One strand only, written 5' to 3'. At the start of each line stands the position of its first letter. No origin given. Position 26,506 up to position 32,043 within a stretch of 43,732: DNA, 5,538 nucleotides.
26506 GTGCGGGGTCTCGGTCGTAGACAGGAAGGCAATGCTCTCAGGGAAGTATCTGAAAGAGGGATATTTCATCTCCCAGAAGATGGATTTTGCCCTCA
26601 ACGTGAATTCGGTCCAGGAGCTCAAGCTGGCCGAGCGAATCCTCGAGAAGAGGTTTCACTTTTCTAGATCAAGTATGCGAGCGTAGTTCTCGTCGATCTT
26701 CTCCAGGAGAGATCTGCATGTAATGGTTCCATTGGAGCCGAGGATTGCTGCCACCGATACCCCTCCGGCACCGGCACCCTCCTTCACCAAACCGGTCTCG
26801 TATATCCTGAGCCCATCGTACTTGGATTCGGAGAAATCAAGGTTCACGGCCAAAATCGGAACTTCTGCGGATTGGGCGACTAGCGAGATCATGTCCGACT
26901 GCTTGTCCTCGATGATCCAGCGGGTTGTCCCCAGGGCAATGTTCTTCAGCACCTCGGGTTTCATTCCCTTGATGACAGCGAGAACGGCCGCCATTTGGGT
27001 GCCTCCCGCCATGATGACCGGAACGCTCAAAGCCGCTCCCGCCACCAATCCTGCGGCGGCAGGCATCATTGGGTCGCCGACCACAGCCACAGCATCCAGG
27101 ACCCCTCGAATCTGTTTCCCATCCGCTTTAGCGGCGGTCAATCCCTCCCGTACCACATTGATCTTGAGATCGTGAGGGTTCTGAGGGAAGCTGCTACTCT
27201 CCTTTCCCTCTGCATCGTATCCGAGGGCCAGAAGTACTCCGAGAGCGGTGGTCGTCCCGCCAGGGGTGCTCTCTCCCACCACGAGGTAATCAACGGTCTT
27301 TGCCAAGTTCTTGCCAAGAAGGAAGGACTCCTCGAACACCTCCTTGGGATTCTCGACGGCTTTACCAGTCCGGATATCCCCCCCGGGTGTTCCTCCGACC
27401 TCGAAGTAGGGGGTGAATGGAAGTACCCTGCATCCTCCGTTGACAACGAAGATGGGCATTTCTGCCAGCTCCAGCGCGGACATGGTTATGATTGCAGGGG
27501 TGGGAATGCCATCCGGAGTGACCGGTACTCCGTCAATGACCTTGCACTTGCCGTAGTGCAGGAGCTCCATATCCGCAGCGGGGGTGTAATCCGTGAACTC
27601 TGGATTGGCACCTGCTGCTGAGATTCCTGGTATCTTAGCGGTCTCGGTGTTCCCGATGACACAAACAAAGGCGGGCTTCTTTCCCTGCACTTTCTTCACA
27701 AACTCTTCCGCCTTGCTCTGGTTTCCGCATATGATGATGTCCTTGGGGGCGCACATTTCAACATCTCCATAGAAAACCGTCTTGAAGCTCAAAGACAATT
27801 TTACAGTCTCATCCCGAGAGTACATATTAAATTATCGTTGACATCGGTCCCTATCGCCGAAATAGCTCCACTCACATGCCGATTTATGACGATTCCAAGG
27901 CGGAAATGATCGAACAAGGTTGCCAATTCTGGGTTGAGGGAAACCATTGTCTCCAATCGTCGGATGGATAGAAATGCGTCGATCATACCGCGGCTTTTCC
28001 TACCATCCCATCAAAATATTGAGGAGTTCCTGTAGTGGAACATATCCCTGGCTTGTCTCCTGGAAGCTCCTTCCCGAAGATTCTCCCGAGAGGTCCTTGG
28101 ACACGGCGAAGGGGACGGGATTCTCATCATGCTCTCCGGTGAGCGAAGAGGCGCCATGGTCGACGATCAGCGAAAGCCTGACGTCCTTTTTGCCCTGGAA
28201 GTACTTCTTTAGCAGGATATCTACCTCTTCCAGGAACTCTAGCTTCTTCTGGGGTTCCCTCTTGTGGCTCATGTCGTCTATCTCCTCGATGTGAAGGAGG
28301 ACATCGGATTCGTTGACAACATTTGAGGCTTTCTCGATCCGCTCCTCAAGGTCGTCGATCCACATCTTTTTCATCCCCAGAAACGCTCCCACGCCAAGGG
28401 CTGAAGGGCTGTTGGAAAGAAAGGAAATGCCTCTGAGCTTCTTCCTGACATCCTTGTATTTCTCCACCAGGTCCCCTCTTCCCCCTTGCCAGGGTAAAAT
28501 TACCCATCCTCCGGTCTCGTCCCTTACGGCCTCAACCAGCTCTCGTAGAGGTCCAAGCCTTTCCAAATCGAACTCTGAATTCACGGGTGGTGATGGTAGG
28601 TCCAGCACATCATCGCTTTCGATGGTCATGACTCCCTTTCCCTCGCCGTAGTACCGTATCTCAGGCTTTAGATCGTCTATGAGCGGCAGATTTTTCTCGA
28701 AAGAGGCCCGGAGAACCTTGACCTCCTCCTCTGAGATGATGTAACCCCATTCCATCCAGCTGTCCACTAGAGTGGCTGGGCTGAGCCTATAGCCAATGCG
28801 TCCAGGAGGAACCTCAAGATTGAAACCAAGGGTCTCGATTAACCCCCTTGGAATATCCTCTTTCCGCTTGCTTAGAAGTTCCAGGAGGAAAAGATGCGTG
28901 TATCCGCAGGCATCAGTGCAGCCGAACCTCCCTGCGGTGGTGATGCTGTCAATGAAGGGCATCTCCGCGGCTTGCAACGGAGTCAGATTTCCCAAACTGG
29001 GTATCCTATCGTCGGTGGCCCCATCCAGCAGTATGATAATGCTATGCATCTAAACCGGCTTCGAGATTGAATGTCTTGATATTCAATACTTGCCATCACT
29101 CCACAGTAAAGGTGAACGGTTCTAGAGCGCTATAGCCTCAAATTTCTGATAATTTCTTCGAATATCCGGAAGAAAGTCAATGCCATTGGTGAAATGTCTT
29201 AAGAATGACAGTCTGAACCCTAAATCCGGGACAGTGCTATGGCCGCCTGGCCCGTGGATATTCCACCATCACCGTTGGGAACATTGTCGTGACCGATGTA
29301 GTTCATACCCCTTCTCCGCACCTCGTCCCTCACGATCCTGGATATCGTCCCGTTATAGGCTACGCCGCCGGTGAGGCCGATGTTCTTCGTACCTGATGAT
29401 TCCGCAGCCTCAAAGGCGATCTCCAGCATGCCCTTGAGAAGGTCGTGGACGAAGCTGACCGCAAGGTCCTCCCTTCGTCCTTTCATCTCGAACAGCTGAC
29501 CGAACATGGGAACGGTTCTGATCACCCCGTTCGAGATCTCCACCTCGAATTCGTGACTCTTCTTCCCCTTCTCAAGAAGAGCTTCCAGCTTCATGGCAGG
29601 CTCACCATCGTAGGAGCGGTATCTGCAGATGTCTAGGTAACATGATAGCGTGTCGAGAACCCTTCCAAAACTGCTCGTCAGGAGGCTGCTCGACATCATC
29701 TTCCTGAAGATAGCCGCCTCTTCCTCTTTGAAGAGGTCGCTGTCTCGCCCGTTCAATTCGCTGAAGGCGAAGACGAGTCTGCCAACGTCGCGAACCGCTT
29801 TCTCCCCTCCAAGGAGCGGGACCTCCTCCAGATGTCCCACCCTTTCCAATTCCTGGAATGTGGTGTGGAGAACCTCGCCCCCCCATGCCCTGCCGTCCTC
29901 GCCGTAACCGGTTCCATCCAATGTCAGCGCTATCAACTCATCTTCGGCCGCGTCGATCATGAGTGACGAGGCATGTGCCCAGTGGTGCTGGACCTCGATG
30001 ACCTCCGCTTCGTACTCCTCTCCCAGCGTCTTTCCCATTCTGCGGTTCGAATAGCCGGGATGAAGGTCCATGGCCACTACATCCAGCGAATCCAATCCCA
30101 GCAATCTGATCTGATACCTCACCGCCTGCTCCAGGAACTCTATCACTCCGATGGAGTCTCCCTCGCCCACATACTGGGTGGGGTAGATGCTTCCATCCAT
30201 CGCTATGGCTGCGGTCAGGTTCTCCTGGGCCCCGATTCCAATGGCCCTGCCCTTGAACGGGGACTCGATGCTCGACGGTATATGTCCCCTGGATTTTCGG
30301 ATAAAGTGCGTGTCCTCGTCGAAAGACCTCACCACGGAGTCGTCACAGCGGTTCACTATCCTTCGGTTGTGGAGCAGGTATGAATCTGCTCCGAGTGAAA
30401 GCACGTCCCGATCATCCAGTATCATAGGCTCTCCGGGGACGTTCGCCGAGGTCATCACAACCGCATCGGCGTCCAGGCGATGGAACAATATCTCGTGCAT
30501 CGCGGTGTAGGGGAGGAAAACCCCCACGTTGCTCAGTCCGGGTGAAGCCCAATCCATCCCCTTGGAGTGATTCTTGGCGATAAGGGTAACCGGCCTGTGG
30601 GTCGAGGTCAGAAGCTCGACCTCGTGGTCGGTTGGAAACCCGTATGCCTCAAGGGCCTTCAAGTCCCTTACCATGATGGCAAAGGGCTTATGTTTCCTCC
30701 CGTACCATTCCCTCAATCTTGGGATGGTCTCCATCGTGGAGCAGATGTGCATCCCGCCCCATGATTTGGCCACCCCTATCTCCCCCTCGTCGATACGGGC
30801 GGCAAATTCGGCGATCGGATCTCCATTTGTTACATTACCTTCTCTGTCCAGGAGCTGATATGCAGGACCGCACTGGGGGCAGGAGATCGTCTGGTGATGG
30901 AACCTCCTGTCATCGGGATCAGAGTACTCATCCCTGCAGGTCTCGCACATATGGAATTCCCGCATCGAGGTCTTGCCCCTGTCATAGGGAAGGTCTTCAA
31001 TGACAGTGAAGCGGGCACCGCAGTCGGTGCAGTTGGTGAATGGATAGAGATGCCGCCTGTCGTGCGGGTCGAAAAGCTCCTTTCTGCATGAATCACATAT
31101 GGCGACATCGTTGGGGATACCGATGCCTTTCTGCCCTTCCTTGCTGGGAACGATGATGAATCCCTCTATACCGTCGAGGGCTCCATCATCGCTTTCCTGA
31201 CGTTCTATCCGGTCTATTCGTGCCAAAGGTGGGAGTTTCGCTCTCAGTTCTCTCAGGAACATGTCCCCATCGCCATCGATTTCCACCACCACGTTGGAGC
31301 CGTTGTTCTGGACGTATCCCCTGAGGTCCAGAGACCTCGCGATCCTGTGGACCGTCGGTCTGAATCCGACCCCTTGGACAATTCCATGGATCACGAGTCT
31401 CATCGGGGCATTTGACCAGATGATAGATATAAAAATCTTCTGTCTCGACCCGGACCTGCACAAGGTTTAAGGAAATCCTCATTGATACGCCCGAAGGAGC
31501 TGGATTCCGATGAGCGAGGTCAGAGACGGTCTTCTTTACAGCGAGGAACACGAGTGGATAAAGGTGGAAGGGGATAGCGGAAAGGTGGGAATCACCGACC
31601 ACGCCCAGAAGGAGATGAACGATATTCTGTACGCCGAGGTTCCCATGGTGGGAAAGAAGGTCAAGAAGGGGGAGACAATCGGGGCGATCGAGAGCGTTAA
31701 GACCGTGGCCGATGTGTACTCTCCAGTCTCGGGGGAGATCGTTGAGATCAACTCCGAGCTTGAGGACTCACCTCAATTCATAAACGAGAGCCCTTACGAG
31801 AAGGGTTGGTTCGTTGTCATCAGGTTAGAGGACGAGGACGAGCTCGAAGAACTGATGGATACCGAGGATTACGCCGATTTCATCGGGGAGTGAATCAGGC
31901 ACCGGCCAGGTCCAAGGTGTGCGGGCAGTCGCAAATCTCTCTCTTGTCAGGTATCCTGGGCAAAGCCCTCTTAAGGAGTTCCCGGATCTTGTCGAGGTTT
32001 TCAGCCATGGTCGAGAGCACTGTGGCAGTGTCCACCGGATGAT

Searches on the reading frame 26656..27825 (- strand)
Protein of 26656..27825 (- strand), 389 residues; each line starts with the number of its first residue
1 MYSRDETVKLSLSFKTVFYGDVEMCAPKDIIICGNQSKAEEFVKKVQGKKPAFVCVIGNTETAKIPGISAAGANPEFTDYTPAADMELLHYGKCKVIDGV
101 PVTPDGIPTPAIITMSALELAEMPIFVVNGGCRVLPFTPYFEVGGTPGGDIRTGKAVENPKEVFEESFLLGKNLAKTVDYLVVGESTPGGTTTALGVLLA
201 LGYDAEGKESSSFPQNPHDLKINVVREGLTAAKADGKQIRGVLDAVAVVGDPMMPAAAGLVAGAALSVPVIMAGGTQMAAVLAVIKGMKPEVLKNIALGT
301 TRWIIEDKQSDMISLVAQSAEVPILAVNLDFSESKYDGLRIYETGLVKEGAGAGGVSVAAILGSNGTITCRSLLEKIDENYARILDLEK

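Call 17: search_protein_families(library=pfam, proteins=[window:26656-27825:-], max_evalue=0.001)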
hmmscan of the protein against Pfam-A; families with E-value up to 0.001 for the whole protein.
window:26656-27825:- (389 aa): 1 family
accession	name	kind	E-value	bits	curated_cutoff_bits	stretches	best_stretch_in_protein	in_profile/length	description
PF02277.22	DBI_PRT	-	1.4e-05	24.9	22.6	1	164-296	134-268/329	Phosphoribosyltransferase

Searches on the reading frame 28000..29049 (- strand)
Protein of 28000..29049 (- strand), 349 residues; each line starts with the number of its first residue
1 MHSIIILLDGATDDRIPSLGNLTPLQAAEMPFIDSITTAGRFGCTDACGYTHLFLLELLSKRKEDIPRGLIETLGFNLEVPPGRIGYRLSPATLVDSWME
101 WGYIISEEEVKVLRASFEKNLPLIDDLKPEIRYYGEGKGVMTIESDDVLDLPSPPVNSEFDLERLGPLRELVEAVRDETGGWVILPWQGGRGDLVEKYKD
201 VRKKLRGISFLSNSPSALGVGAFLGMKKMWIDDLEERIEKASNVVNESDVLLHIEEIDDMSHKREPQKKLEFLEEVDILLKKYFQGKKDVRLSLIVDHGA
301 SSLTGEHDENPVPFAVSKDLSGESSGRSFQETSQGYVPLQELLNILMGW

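Call 17: search_protein_families(library=pfam, proteins=[window:28000-29049:-], max_evalue=0.001)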
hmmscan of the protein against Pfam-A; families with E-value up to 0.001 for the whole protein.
window:28000-29049:- (349 aa): 1 family
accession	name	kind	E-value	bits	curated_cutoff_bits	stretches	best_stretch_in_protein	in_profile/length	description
PF01676.23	Metalloenzyme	-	4.4e-13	49.8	24.3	1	235-319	132-223/252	Metalloenzyme superfamily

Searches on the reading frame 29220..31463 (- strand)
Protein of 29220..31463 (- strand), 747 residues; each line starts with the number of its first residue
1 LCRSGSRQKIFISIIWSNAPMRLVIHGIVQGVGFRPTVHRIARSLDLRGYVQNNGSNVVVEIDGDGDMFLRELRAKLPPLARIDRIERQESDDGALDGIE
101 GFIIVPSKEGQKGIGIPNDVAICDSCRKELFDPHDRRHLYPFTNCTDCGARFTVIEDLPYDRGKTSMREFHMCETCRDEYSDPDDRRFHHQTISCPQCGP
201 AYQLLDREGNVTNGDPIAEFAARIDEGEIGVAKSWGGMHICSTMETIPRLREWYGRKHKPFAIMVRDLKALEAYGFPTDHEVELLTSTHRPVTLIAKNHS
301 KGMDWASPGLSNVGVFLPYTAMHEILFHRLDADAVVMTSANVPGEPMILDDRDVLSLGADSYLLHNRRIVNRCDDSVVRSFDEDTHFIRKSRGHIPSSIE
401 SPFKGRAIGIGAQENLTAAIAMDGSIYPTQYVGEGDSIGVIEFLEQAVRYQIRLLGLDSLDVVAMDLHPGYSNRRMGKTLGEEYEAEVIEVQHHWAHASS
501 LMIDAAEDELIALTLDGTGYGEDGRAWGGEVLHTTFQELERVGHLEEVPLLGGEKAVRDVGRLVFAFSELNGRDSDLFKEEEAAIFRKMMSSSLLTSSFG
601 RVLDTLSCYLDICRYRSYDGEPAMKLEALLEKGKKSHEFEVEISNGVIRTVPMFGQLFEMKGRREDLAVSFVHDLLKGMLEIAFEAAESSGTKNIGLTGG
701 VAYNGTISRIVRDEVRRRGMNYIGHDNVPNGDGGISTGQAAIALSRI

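Call 17: search_protein_families(library=pfam, proteins=[window:29220-31463:-], max_evalue=0.001)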
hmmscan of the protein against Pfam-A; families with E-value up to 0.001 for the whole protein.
window:29220-31463:- (747 aa): 6 families
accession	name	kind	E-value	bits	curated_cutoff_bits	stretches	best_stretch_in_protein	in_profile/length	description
PF22521.2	HypF_C_2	-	3.1e-59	201.1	27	1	513-739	2-241/241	Carbamoyltransferase, Kae1-like Domain, second subdomain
PF07503.17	zf-HYPF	-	8.6e-31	105.9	23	2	172-204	1-33/34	HypF finger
PF01300.24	Sua5_yciO_yrdC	-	6.9e-26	91.3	25.1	1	224-390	3-177/178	Telomere recombination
PF17788.7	HypF_C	-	3.9e-18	66.4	23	1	407-504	6-99/99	HypF Kae1-like domain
PF00708.24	Acylphosphatase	-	8.2e-16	58.5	22.5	1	22-93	2-76/85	Acylphosphatase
PF00814.31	TsaD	-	0.00012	22.4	24.8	0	618-713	152-239/264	tRNA N6-adenosine threonylcarbamoyltransferase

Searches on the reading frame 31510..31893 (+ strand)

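Call 17: search_protein_families(library=pfam, proteins=[window:31510-31893:+], max_evalue=0.001)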
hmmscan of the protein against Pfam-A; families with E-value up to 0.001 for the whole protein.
window:31510-31893:+ (127 aa): 3 families
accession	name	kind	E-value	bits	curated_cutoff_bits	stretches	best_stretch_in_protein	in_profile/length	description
PF01597.25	GCV_H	-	5.1e-46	156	22.2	1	8-125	1-119/122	Glycine cleavage H-protein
PF13375.12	RnfC_N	-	1.3e-05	25.6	25.6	1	47-85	48-85/101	RnfC Barrel sandwich hybrid domain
PF00364.28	Biotin_lipoyl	-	0.00012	22.3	22.1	1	47-83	23-59/73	Biotin-requiring enzyme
